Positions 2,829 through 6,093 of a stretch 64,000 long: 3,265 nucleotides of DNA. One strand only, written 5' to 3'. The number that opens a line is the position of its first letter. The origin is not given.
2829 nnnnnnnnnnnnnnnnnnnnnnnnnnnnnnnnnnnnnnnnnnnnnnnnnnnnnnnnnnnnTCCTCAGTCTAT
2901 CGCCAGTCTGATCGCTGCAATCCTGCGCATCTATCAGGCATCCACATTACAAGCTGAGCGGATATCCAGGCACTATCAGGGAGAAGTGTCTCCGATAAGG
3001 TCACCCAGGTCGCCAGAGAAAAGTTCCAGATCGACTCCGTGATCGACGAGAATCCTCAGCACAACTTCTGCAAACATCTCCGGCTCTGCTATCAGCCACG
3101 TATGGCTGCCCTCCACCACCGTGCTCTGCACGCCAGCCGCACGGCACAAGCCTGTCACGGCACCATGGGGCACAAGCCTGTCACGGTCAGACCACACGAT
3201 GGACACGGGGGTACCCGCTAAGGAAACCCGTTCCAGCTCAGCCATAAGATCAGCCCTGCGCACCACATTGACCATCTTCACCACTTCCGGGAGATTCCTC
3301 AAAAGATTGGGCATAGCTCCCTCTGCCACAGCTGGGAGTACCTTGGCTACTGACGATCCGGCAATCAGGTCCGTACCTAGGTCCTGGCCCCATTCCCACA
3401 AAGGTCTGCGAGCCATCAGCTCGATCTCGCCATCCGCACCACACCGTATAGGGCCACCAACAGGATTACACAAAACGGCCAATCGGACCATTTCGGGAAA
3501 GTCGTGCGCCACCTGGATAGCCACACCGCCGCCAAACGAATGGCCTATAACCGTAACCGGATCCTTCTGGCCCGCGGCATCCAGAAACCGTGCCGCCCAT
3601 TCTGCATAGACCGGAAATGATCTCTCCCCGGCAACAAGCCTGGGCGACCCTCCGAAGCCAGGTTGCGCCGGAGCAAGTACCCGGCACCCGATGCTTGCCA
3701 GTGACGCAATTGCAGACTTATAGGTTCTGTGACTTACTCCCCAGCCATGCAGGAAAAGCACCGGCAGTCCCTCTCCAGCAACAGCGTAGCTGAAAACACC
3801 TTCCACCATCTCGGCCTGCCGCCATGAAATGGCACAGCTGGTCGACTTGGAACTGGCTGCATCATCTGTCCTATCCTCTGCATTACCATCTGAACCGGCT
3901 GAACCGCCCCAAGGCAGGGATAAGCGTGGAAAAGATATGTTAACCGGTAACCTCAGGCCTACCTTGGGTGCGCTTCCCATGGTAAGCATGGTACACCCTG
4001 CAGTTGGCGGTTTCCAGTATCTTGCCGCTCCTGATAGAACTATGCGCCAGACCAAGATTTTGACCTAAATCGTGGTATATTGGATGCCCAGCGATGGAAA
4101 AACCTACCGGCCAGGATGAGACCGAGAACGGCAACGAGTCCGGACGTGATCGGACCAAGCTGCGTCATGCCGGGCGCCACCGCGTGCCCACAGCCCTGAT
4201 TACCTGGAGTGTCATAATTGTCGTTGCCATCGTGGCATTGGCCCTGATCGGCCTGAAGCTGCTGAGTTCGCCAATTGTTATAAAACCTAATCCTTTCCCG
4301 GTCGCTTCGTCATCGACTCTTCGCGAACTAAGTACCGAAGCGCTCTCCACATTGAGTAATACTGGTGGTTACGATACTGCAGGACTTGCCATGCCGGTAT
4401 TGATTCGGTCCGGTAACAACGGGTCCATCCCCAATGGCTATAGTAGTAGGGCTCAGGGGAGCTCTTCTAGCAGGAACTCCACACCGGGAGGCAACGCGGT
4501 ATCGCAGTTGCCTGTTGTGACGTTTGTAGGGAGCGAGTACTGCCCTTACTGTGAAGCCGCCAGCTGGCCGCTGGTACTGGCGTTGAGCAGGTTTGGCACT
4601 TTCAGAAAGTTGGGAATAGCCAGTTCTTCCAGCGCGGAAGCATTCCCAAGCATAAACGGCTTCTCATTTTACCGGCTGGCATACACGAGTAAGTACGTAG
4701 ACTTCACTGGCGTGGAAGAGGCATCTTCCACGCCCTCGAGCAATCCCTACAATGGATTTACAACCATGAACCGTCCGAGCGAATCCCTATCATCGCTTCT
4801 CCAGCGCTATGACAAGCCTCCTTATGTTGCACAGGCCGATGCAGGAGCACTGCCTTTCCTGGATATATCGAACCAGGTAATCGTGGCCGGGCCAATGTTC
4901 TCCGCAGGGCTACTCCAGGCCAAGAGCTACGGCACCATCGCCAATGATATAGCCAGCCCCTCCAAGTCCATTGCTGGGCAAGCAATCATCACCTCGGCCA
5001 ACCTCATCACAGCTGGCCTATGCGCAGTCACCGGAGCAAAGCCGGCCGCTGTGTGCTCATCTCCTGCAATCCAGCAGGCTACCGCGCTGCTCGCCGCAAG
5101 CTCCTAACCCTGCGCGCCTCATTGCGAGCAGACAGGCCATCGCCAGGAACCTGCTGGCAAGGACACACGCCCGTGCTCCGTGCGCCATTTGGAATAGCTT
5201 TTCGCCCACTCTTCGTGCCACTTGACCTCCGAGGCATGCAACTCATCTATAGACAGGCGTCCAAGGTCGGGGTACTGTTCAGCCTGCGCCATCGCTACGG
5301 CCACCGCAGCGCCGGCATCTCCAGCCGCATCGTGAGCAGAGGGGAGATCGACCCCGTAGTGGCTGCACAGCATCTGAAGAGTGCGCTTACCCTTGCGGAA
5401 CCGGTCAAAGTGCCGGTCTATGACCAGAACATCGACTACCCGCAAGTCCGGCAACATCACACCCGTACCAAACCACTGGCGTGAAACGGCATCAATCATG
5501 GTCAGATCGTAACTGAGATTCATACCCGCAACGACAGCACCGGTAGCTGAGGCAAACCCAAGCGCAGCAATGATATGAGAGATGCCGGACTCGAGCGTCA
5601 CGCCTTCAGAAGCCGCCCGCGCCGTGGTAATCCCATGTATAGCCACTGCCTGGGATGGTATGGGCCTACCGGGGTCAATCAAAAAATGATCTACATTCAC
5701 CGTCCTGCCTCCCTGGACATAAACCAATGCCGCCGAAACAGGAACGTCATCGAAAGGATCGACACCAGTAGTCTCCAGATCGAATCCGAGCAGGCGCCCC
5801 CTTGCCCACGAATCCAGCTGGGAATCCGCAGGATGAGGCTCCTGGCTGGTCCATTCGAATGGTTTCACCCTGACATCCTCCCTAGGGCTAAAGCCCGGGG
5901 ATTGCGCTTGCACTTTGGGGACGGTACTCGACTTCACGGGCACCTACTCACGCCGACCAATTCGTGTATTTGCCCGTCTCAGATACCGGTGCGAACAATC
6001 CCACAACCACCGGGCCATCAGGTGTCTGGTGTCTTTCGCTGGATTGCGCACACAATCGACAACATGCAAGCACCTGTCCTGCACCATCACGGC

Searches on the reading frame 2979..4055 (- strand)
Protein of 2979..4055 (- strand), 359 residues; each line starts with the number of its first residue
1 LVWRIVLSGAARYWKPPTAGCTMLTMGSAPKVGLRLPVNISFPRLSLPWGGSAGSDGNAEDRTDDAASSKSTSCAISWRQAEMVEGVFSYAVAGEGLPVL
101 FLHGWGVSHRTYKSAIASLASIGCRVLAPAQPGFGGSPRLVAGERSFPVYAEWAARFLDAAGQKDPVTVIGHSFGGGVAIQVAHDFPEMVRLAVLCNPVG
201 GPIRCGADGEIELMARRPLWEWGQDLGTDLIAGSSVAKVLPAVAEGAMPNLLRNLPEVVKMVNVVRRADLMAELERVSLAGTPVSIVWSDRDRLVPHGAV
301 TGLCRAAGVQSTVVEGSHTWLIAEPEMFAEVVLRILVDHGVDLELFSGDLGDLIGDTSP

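Call 47: search_protein_families(library=pfam, proteins=[window:2979-4055:-], max_evalue=0.01)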
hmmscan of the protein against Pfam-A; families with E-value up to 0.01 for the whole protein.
window:2979-4055:- (359 aa): 8 families
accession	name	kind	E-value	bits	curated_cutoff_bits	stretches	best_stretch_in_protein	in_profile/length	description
PF00561.26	Abhydrolase_1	-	2.2e-19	70.5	25.8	1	98-203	2-103/245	alpha/beta hydrolase fold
PF12697.13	Abhydrolase_6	-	4.7e-19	70.4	26.3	1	99-330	1-216/217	Alpha/beta hydrolase family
PF12146.15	Hydrolase_4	-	1.4e-14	54.4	27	1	99-309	7-219/239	Serine aminopeptidase, S33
PF00975.26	Thioesterase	-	5.2e-05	24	26.4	1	103-184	7-85/226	Thioesterase domain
PF07819.20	PGAP1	-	0.0004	20.6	24.3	0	163-190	89-119/233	PGAP1-like alpha/beta domain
PF07224.18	Chlorophyllase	-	0.0013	18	26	1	98-187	44-138/301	Chlorophyllase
PF06342.18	DUF1057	-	0.0039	16.7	21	1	99-200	38-137/297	Alpha/beta hydrolase of unknown function (DUF1057)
PF03403.19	PAF-AH_p_II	-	0.0052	15.8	20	0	165-183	221-239/372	Platelet-activating factor acetylhydrolase, isoform II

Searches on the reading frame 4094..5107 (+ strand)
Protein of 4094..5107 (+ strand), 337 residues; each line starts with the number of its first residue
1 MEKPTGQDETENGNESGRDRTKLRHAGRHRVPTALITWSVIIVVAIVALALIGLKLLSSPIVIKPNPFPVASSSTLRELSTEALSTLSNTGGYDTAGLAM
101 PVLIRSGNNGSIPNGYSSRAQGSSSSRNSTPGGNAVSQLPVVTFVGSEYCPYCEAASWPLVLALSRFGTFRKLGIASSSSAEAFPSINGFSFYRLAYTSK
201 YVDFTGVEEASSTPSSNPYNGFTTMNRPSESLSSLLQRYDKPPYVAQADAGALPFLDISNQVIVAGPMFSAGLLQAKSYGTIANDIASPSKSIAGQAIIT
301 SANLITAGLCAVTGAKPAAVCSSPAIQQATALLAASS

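Call 56: find_encoding_contigs(protein=window:4094-5107:+, flank=6000, max_places=10)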
Protein window:4094-5107:+ (337 aa): 4 contigs read that carry it; 4 places shown.
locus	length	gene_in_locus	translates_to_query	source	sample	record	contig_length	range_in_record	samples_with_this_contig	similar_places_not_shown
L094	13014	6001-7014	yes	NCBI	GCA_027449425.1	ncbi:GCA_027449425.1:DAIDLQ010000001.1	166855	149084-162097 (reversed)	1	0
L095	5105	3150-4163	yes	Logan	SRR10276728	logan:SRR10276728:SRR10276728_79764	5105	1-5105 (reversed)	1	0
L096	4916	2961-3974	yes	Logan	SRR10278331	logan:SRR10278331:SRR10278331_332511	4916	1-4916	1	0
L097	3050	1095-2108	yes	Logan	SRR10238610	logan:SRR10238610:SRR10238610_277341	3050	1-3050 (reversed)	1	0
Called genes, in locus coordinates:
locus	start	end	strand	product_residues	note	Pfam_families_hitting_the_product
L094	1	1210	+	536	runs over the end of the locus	PF00590:TP_methylase, PF02602:HEM4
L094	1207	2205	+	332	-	PF00490:ALAD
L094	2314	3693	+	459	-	-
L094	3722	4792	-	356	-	PF00753:Lactamase_B, PF17778:WHD_BLACT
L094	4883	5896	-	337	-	PF00561:Abhydrolase_1, PF12146:Hydrolase_4, PF12697:Abhydrolase_6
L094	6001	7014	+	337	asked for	PF06053:DUF929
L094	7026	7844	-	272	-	PF00929:RNase_T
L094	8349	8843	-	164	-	PF01844:HNH, PF14279:HNH_5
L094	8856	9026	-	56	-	-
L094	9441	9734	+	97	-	PF00166:Cpn10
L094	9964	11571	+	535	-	PF00118:Cpn60_TCP1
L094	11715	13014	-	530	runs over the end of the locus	-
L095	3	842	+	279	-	?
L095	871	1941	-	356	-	PF00753:Lactamase_B, PF17778:WHD_BLACT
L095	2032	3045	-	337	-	PF00561:Abhydrolase_1, PF12146:Hydrolase_4, PF12697:Abhydrolase_6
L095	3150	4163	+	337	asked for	PF06053:DUF929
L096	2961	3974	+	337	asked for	PF06053:DUF929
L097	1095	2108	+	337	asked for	PF06053:DUF929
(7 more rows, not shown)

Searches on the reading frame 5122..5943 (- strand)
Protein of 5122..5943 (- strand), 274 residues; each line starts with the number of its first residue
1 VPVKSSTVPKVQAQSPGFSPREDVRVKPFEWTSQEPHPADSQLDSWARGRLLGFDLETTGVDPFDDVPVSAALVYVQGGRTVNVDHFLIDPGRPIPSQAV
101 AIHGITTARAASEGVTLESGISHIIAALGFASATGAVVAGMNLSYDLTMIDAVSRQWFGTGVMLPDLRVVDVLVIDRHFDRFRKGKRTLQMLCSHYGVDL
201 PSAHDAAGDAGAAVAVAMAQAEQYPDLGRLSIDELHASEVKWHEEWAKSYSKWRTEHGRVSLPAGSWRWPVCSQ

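Call 47: search_protein_families(library=pfam, proteins=[window:5122-5943:-], max_evalue=0.01)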
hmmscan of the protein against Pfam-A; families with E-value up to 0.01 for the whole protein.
window:5122-5943:- (274 aa): 1 family
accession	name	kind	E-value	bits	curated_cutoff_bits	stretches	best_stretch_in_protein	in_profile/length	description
PF00929.31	RNase_T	-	1.5e-12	48.8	24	1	53-216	2-163/164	Exonuclease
